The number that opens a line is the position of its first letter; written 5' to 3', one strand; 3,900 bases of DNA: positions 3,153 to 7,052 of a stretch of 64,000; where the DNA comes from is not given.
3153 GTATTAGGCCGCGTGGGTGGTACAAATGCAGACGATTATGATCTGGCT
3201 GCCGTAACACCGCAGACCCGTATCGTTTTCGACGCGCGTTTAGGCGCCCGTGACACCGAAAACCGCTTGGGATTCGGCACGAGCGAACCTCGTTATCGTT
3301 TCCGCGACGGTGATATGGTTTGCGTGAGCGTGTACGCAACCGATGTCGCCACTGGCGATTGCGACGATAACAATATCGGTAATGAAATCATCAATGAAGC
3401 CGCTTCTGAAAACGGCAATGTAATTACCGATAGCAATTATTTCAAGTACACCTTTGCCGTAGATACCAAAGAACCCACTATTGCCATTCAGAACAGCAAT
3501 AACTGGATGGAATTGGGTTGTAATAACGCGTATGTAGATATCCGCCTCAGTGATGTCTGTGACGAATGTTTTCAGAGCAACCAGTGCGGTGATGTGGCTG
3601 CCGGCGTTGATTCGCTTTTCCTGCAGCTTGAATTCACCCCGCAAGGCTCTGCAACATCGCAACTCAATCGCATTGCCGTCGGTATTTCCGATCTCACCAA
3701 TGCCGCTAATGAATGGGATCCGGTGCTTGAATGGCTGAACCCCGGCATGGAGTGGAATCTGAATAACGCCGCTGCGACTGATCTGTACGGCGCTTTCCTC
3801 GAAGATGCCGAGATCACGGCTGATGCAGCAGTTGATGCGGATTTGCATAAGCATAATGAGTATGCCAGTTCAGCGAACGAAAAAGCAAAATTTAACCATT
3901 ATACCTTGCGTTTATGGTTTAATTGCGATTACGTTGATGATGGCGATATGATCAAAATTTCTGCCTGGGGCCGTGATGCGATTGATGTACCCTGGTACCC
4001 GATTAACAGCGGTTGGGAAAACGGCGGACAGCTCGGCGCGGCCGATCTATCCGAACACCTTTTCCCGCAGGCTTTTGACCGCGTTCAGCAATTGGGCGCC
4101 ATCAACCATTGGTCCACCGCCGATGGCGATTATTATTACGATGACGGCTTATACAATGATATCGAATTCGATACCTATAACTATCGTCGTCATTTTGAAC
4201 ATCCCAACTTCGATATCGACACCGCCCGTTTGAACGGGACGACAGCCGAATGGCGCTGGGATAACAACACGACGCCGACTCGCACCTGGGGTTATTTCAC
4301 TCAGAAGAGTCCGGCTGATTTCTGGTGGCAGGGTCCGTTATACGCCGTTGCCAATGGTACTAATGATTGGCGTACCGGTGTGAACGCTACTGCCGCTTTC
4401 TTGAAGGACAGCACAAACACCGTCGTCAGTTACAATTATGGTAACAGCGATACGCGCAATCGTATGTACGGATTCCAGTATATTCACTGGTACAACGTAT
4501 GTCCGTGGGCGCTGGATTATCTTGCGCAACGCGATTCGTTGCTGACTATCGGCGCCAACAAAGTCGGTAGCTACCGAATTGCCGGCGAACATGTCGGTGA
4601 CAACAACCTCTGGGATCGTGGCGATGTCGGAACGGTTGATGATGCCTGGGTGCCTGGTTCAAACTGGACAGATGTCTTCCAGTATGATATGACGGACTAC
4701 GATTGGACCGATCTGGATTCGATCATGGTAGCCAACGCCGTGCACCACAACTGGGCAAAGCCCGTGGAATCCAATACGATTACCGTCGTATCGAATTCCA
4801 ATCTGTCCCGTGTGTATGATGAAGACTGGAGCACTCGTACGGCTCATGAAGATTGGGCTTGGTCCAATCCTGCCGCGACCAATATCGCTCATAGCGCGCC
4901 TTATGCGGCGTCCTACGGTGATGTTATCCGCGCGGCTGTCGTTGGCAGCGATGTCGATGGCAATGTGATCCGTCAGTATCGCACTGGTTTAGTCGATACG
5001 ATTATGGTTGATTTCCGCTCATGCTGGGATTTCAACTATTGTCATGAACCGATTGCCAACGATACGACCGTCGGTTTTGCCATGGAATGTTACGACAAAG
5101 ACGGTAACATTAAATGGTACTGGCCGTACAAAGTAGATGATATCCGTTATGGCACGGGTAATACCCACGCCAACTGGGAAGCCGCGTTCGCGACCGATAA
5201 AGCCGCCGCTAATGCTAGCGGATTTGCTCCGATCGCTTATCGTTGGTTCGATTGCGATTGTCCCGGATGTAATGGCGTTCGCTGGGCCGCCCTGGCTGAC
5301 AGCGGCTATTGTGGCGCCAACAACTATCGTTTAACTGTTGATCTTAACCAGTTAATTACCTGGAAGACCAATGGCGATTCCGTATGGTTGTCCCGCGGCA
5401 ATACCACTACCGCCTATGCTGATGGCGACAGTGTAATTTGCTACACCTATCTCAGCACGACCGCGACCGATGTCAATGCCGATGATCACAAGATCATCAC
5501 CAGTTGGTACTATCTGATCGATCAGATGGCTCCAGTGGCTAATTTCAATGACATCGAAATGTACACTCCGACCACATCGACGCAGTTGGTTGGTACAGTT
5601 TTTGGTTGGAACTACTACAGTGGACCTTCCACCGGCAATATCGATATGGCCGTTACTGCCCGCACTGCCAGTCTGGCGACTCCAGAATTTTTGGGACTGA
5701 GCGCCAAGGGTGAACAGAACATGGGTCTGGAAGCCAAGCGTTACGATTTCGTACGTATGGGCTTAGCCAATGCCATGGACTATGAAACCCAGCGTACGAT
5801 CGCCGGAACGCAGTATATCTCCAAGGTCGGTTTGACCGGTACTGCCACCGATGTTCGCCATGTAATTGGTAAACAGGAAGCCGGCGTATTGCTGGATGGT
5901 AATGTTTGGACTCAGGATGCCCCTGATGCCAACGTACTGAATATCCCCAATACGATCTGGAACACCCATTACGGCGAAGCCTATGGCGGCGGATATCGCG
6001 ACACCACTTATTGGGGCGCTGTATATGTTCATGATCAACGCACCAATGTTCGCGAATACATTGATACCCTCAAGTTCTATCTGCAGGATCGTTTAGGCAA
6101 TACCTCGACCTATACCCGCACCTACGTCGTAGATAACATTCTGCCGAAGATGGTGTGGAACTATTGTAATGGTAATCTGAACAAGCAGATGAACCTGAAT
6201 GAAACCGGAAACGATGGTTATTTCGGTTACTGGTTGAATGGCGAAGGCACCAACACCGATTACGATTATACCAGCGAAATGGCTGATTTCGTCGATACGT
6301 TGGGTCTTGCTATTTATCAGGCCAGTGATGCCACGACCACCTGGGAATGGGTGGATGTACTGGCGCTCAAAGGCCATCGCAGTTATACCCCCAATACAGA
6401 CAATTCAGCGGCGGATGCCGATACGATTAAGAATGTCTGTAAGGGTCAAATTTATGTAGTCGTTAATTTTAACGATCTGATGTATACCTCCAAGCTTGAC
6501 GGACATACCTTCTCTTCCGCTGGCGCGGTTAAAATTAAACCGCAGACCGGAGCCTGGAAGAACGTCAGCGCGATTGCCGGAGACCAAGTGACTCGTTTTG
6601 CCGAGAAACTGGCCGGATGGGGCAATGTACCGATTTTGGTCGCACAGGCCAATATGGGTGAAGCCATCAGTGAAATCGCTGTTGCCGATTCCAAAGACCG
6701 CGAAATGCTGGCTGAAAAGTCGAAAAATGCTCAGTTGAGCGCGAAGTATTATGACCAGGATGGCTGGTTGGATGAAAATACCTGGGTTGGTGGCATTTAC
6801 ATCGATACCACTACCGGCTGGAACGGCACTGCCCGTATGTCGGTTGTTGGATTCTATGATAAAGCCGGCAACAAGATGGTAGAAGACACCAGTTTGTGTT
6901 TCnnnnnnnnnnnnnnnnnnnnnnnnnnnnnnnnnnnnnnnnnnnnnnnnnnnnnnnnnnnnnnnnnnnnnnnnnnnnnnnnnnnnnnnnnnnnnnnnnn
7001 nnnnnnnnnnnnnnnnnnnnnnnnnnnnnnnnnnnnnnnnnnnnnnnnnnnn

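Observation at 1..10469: Giant (>3465 aa, 5'-truncated) T9SS-secreted protein rich in DxDxDG Ca-binding-like motifs and Trp/Tyr/Asn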

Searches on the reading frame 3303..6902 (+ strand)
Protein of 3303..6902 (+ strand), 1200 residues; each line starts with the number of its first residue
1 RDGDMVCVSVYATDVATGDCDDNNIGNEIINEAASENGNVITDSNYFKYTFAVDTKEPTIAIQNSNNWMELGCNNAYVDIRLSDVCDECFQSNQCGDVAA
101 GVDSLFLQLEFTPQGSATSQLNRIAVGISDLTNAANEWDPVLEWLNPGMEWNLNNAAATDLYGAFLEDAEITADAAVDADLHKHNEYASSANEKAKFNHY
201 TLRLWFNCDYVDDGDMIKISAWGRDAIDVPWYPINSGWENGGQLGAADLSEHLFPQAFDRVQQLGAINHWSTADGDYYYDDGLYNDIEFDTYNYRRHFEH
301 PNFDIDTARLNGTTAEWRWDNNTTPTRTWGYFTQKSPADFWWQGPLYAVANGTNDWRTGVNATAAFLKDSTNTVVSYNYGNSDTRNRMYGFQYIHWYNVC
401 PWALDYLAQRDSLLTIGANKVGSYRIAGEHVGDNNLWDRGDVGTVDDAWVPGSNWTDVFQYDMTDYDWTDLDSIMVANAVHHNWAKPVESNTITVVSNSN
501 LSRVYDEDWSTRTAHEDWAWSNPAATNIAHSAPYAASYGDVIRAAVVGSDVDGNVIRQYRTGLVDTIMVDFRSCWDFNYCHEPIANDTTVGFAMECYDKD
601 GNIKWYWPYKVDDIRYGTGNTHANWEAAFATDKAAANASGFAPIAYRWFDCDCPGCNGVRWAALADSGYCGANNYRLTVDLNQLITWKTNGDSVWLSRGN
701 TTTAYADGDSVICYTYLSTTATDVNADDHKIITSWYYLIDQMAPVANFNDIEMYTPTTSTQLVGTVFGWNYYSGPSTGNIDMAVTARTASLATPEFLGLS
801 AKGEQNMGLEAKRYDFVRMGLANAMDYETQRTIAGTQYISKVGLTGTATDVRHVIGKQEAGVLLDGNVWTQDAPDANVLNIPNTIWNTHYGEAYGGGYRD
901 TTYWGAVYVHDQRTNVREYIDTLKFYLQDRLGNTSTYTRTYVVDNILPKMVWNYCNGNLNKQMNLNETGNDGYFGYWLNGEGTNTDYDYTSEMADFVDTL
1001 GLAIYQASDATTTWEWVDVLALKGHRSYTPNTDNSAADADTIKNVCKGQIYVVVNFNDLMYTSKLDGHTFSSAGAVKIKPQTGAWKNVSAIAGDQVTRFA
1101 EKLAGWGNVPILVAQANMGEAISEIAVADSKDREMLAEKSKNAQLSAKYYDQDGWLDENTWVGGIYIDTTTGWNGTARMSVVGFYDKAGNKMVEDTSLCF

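Call 37: search_protein_representatives(protein=window:3303-6902:+)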
Query: 1200 residues. Proteins with E-value up to 0.001 (for the whole library): 3; up to 1e-10: 2; up to 1e-30: 2. The best 3 are listed.
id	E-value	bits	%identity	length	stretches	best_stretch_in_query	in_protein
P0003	5.4e-45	170.3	39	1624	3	799-1106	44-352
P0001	1.7e-31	125.6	46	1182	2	1-131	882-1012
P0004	4.1e-05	38.2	44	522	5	921-954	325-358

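Call 41: find_encoding_contigs(protein=P0003, flank=10000, max_places=4)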
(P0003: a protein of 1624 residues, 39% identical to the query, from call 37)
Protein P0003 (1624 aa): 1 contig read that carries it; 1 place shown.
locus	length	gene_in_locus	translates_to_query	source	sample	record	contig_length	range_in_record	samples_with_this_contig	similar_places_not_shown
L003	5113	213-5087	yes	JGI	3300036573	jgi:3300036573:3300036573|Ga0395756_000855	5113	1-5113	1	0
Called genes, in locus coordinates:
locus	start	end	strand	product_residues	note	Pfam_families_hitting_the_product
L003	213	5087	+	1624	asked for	PF17936:Big_6 (weak), PF13860:FlgD_ig, PF18962:Por_Secre_tail (weak)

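Call 45: find_homologous_proteins(query=window:3603-6902:+)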
Query window:3603-6902:+ (1100 aa): 1 proteins with E <= 0.001 among 8000 candidates.
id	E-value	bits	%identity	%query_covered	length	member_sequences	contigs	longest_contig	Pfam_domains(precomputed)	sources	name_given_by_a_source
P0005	3.5e-87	312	32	80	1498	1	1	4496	-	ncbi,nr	ncbi:MAG: hypothetical protein KBA26_13665, partial [Candidatus Delongbacteria bacterium]|nr:hypothe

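Call 70: search_protein_families(library=pfam, proteins=[P0004, P0003, P0005], max_evalue=0.01)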
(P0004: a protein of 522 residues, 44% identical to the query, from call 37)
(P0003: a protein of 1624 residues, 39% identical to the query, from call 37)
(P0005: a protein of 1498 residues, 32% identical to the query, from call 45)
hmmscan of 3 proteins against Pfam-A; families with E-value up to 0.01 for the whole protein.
P0004 (522 aa): 23 families
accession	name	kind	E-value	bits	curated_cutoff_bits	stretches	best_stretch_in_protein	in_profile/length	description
PF17957.7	Big_7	-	1.4e-54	183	24.1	6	6-70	1-70/70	Bacterial Ig domain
PF19077.6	Big_13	-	4.8e-45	152.7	27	6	111-177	30-102/102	Bacterial Ig-like domain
PF13750.12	Big_3_3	-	2e-30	106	27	5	313-375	5-67/157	Bacterial Ig-like domain (group 3)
PF09136.16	Glucodextran_B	-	1.6e-28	98.9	27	5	6-89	1-82/83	Glucodextranase, domain B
PF02494.22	HYR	-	5.6e-19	68.7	21.7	0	318-347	52-81/81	HYR domain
PF20164.4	GspA_SrpA_N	-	4.2e-15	56.6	27.4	0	137-177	72-113/117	GspA/SrpA SigLec-like domain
PF06832.18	BiPBP_C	-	1.9e-14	53.7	26.8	0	103-169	29-88/90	Penicillin-Binding Protein C-terminus Family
PF12245.14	Big_3_2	-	8.3e-12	45.8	23.3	0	310-349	80-122/122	Bacterial Ig-like domain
PF21865.2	TLN1-like_RS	-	8.9e-09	36.1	27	0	145-181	109-145/165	Talin 1-like, rod segment domain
PF17936.7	Big_6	-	1e-08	35.7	27.6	0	185-261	9-81/83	Bacterial Ig domain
PF21226.3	MalQ_N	-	1.3e-08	35.6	24.1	0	80-163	11-82/91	MalQ N-terminal beta sandwich domain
PF14347.11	DUF4399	-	2.8e-08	34.5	28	0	217-261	44-90/91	Domain of unknown function (DUF4399)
PF06744.18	IcmF_C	-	4.2e-07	30.5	26.7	0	371-416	6-52/106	Type VI secretion protein IcmF C2-like domain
PF16640.11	Big_3_5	-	7.4e-07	30.1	35.5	0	279-347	14-87/88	Bacterial Ig-like domain (group 3)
PF07703.20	A2M_BRD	-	1.1e-06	29.4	22.7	0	60-127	38-104/140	Alpha-2-macroglobulin bait region domain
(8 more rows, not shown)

P0003 (1624 aa): 4 families
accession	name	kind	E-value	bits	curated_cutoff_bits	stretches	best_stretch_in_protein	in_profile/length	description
PF13860.13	FlgD_ig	-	1.5e-11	44.6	27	1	1559-1611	23-75/79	FlgD Ig-like domain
PF17936.7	Big_6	-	2e-06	28.4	27.6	1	1157-1215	24-80/83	Bacterial Ig domain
PF18962.6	Por_Secre_tail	-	5.5e-06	27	27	1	1541-1617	2-70/75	Secretion system C-terminal sorting domain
PF13585.12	CHU_C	-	8.9e-05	23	27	1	1559-1611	27-72/86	CHU_C Type IX secretion signal domain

P0005 (1498 aa): 0 families
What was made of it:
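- The one motif region that hits anything outside the family hits a Big_7/Big_13 Ig array (calls 37, 70).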

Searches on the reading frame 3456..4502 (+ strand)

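Call 36: search_protein_families(library=pfam, proteins=[window:3456-4502:+], max_evalue=5)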
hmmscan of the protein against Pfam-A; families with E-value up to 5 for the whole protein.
window:3456-4502:+ (349 aa): 1 family
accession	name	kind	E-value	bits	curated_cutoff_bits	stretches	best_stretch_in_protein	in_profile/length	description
PF25478.1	EGF_Mua-3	-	0.022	15.2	27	1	19-42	22-44/48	Transmembrane cell adhesion receptor mua-3-like, EGF-like domain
